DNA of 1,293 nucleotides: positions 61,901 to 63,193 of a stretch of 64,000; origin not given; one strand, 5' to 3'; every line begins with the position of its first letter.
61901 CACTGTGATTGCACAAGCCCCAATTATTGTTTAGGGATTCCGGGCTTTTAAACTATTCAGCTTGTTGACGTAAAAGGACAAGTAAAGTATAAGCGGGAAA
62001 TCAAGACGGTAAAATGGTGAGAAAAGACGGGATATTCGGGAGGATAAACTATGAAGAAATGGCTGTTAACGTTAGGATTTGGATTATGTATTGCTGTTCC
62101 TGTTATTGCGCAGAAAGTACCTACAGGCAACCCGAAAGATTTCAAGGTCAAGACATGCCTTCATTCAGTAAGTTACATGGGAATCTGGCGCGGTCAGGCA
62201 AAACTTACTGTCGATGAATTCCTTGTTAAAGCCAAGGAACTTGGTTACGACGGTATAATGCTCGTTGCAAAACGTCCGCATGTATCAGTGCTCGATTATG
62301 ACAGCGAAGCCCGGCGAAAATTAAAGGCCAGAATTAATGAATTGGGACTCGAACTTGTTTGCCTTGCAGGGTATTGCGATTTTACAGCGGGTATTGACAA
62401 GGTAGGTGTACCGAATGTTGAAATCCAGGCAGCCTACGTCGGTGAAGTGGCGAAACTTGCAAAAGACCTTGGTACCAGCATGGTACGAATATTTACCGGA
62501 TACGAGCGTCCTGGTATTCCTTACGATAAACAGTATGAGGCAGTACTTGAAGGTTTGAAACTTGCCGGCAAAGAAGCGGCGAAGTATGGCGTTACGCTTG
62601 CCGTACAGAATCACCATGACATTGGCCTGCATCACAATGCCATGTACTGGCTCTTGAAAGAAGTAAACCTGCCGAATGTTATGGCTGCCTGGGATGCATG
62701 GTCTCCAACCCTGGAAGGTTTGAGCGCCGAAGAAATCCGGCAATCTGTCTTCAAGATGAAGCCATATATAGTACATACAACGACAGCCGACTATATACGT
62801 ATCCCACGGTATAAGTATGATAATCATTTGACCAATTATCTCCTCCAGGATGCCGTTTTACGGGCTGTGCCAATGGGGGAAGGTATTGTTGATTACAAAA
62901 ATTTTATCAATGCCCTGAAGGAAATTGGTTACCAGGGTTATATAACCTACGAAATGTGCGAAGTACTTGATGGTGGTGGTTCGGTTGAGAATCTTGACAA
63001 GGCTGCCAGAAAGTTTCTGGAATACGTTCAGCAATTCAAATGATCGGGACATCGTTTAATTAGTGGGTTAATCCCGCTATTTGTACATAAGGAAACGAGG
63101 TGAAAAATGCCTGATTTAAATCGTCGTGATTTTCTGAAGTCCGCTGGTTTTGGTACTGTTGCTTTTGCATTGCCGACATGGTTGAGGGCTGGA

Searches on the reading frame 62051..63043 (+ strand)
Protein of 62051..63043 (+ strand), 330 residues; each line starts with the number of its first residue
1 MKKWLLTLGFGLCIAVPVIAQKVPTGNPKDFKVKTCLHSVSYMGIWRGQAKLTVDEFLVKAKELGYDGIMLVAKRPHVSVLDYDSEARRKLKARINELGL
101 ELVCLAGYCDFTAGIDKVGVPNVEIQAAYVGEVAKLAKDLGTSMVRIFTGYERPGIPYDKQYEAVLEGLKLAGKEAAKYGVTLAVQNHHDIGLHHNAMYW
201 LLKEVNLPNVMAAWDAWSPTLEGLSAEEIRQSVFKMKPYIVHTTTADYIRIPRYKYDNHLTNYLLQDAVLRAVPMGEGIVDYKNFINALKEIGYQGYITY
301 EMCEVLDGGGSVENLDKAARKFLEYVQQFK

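Call 96: search_protein_families(library=pfam, proteins=[window:62051-63043:+], max_evalue=0.00001)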
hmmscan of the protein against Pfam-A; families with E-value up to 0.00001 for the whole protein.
window:62051-63043:+ (330 aa): 1 family
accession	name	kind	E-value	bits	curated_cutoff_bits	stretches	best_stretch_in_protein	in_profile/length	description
PF01261.30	AP_endonuc_2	-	7.9e-32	111.3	31.1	1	60-304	3-231/249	Xylose isomerase-like TIM barrel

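Call 105: find_encoding_contigs(protein=window:62051-63043:+, flank=10000, max_places=4)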
Protein window:62051-63043:+ (330 aa): 3 contigs read that carry it; 3 places shown.
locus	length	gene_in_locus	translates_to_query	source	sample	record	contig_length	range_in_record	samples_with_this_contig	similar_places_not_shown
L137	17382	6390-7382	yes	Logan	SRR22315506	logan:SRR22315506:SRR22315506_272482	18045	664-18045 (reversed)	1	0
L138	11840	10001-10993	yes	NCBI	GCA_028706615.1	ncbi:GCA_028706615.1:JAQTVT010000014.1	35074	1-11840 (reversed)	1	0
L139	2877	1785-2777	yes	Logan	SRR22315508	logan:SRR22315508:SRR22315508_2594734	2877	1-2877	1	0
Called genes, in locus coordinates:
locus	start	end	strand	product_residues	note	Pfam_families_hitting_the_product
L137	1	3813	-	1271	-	?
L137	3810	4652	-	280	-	PF09339:HTH_IclR, PF13384:HTH_23 (faint), PF01614:IclR_C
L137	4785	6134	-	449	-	PF07690:MFS_1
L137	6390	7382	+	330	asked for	PF01261:AP_endonuc_2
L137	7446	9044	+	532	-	PF00884:Sulfatase, PF01663:Phosphodiest (faint), PF16347:SGSH_C (faint)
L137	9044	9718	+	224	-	-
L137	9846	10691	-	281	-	PF06439:3keto-disac_hyd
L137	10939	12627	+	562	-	PF00884:Sulfatase, PF01663:Phosphodiest (faint), PF16347:SGSH_C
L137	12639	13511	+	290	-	PF00135:COesterase, PF20434:BD-FAE, PF07859:Abhydrolase_3, PF00326:Peptidase_S9 (faint)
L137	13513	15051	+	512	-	PF00884:Sulfatase, PF01663:Phosphodiest (faint), PF16347:SGSH_C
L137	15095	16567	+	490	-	PF00884:Sulfatase, PF01663:Phosphodiest (faint), PF16347:SGSH_C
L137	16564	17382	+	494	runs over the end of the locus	?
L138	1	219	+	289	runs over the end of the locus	PF04951:Peptidase_M55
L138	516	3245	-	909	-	PF18582:HZS_alpha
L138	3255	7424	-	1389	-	PF18582:HZS_alpha, PF00754:F5_F8_type_C (weak), PF22633:F5_F8_type_C_2, PF03781:FGE-sulfatase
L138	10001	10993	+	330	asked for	PF01261:AP_endonuc_2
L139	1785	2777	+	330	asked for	PF01261:AP_endonuc_2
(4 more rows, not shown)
